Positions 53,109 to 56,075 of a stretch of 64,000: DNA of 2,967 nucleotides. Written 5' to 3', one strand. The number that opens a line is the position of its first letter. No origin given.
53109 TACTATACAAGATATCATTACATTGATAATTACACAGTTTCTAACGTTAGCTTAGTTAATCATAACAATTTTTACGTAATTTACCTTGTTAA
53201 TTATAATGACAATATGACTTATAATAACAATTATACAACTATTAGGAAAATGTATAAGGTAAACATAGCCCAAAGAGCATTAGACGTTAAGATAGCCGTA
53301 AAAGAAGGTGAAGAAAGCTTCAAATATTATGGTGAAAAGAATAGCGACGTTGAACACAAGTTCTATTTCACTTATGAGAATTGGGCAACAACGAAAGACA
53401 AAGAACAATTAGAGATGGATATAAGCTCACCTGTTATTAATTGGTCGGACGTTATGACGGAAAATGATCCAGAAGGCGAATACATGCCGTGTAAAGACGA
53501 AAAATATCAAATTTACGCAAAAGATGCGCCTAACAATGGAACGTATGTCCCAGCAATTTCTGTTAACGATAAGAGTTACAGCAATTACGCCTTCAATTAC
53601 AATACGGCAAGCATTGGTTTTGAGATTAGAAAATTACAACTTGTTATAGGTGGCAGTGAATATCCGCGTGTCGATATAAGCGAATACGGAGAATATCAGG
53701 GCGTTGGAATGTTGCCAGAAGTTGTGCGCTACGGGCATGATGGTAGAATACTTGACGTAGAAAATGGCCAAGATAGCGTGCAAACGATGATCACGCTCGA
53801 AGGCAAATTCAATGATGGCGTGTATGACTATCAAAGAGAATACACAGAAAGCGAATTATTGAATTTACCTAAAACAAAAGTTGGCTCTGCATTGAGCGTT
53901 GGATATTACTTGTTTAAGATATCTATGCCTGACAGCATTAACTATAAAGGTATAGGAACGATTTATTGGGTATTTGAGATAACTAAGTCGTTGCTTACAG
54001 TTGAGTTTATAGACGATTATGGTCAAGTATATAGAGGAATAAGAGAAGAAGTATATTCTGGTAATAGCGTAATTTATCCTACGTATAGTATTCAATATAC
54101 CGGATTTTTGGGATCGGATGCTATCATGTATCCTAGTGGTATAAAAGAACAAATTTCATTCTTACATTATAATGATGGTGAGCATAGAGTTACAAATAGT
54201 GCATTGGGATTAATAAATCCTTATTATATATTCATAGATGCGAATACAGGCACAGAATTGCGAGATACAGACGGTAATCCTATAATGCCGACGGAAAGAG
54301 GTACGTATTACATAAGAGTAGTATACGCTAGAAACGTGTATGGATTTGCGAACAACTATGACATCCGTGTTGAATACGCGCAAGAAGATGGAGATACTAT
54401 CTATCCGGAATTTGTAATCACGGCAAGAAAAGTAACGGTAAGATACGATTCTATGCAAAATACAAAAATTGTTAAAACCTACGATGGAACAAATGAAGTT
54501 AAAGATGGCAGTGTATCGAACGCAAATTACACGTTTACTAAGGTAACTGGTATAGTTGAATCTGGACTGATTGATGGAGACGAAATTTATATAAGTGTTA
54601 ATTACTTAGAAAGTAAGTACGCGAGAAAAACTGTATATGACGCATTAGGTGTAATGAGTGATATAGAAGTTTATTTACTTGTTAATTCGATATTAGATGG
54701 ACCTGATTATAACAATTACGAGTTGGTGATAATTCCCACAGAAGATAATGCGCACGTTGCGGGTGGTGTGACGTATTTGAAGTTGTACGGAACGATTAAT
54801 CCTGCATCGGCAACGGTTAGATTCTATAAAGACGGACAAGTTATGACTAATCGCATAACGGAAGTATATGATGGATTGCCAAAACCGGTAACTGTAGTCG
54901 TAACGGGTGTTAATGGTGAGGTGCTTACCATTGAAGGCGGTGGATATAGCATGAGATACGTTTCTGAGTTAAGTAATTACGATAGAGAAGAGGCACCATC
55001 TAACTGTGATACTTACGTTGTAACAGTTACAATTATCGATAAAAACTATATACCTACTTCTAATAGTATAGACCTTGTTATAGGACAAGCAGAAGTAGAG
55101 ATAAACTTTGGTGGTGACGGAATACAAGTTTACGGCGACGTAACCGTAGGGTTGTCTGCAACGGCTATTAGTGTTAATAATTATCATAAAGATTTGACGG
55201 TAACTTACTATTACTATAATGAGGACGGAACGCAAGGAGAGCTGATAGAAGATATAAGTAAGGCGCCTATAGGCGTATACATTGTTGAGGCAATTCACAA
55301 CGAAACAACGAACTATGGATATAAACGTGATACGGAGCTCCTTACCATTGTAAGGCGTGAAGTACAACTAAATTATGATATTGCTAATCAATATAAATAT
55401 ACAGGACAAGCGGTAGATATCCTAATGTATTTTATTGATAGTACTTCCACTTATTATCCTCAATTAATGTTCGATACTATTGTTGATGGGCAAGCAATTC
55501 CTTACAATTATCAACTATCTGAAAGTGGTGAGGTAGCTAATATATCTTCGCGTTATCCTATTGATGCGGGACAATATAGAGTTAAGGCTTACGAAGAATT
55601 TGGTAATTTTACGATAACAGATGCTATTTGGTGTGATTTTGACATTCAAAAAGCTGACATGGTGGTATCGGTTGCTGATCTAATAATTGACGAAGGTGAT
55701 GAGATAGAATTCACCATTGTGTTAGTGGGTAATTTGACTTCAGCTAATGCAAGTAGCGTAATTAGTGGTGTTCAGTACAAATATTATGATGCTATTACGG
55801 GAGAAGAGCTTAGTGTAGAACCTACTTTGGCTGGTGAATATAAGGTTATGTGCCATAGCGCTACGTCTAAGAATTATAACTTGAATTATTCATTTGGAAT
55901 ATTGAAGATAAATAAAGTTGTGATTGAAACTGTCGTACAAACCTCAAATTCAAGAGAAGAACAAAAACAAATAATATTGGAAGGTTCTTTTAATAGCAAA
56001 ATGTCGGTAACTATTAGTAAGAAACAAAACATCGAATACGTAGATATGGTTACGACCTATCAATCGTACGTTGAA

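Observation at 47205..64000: Three-gene giant adhesin locus with mixed anchoring (C-terminal TM anchors plus a lipobox) and no sortase or S-layer signals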

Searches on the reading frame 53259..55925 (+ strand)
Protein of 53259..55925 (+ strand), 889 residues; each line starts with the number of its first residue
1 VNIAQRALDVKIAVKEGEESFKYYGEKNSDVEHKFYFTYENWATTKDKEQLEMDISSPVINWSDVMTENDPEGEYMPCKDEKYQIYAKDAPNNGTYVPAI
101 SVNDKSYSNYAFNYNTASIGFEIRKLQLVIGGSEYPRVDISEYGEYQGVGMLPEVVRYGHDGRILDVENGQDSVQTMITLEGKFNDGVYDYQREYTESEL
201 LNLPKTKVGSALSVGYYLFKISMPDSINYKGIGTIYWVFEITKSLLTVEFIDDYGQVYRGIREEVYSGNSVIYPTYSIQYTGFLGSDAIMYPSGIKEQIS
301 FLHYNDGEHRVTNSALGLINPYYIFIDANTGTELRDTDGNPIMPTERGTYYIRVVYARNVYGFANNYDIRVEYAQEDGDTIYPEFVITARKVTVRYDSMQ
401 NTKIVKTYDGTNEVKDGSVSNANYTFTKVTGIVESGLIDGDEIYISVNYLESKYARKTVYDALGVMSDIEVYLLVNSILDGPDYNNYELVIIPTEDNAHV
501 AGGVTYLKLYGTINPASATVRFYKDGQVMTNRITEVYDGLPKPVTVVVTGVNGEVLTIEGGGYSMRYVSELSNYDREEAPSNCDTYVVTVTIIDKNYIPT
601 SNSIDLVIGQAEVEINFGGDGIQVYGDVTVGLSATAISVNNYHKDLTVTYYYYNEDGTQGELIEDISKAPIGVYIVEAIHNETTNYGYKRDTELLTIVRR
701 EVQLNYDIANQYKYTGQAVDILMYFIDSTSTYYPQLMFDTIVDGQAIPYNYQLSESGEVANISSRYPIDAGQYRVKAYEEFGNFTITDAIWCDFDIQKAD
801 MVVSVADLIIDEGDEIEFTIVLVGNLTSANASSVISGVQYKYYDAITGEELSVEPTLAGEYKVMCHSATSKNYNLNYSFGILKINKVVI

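Call 49: find_related_loci(query=A6, collection=metagenome_contigs, flank=10000)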
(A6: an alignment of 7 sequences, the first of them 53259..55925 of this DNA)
Query A6 (889 aa) in metagenome_contigs; peptide patterns used: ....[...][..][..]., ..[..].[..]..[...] (x = any residue, [..] = any of these).
210 stretches matched a pattern; 1 encode a relative of the query (tblastn E <= 1e-3); 1 distinct loci.
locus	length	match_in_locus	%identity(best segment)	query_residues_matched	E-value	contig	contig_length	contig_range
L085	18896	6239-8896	42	9-886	0e+0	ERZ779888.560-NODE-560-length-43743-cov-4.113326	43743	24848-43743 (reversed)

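Call 50: search_solved_structures(query=A6, max_evalue=1)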
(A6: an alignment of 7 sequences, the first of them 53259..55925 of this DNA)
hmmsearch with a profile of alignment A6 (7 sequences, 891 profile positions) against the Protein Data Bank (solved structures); distinct sequences matched with E-value up to 1: 0.
